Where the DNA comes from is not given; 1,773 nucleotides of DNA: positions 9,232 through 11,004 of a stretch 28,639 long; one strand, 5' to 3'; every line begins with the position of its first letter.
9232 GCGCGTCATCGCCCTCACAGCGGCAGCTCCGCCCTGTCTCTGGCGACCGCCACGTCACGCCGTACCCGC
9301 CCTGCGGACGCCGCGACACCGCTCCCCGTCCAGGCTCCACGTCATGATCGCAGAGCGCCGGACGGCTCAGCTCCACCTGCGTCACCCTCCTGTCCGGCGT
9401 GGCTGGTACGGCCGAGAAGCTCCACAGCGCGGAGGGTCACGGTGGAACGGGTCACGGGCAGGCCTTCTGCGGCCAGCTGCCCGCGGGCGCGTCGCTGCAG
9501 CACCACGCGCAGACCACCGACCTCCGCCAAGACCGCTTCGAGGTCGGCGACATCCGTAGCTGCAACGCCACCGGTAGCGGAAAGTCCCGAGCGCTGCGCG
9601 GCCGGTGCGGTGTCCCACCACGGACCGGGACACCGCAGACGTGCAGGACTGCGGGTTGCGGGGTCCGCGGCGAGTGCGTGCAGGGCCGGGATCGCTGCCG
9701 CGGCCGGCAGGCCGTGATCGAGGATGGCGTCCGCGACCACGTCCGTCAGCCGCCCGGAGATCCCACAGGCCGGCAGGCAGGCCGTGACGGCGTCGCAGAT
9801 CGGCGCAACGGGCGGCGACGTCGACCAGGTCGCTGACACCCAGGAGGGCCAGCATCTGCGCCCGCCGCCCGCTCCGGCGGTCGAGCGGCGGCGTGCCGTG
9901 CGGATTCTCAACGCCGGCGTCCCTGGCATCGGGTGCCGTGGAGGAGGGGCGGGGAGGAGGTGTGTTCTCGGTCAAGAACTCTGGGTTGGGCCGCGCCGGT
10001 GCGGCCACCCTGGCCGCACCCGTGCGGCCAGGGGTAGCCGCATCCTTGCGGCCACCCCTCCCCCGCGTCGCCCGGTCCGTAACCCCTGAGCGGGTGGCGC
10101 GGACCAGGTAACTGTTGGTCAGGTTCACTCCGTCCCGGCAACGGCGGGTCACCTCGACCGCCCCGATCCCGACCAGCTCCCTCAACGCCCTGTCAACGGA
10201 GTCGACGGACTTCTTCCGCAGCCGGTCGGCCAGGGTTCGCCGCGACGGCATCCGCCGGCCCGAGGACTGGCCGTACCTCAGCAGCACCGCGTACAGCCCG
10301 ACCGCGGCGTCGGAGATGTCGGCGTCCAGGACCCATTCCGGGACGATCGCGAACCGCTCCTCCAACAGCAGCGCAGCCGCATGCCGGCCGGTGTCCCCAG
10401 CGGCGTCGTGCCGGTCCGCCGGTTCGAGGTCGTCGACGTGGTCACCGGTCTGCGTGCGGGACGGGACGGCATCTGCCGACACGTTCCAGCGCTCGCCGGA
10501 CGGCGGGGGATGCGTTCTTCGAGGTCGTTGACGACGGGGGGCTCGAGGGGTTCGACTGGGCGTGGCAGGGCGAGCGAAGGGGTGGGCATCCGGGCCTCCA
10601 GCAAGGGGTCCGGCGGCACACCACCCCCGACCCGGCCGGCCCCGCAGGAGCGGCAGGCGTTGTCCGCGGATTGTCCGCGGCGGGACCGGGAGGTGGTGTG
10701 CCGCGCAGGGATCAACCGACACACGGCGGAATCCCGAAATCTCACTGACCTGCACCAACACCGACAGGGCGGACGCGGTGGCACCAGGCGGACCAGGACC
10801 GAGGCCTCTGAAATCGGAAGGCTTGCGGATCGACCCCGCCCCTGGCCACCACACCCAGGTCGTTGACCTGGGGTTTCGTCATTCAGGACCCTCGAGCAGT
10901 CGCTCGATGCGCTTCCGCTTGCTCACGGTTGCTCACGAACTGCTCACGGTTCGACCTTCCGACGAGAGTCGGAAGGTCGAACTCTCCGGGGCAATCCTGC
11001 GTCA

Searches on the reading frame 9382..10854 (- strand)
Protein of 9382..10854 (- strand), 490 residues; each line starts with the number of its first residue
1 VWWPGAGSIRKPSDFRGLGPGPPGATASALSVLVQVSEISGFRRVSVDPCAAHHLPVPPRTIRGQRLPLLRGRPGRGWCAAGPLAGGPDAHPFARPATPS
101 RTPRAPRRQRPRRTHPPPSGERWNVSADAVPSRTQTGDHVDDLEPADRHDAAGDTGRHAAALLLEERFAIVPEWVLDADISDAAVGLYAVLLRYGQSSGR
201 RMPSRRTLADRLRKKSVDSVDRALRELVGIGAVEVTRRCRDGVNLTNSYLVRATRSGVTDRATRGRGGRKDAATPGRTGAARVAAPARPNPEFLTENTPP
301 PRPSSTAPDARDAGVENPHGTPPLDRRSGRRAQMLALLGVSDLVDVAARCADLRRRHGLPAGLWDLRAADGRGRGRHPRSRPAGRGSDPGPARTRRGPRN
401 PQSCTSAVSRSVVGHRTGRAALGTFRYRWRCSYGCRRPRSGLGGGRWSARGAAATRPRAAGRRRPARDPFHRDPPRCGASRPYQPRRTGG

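Call 10: search_protein_families(library=pfam, proteins=[window:9382-10854:-], max_evalue=1)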
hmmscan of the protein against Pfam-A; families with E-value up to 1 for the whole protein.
window:9382-10854:- (490 aa): 2 families
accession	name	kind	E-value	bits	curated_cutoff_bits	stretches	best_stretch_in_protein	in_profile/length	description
PF13730.12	HTH_36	-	3.3e-05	24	25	1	179-228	2-50/55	Helix-turn-helix domain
PF00392.27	GntR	-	0.12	12.5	27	1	198-238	20-59/64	Bacterial regulatory proteins, gntR family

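Call 11: search_protein_families(library=ncbifam, proteins=[window:9382-10854:-], max_evalue=1)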
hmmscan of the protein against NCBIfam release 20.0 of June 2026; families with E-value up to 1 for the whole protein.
window:9382-10854:- (490 aa): 1 family
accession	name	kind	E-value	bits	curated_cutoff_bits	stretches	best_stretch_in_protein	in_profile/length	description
NF053730.1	TransRegRv1152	equivalog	0.046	13.6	170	1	197-238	35-75/120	Rv1152 family transcriptional regulator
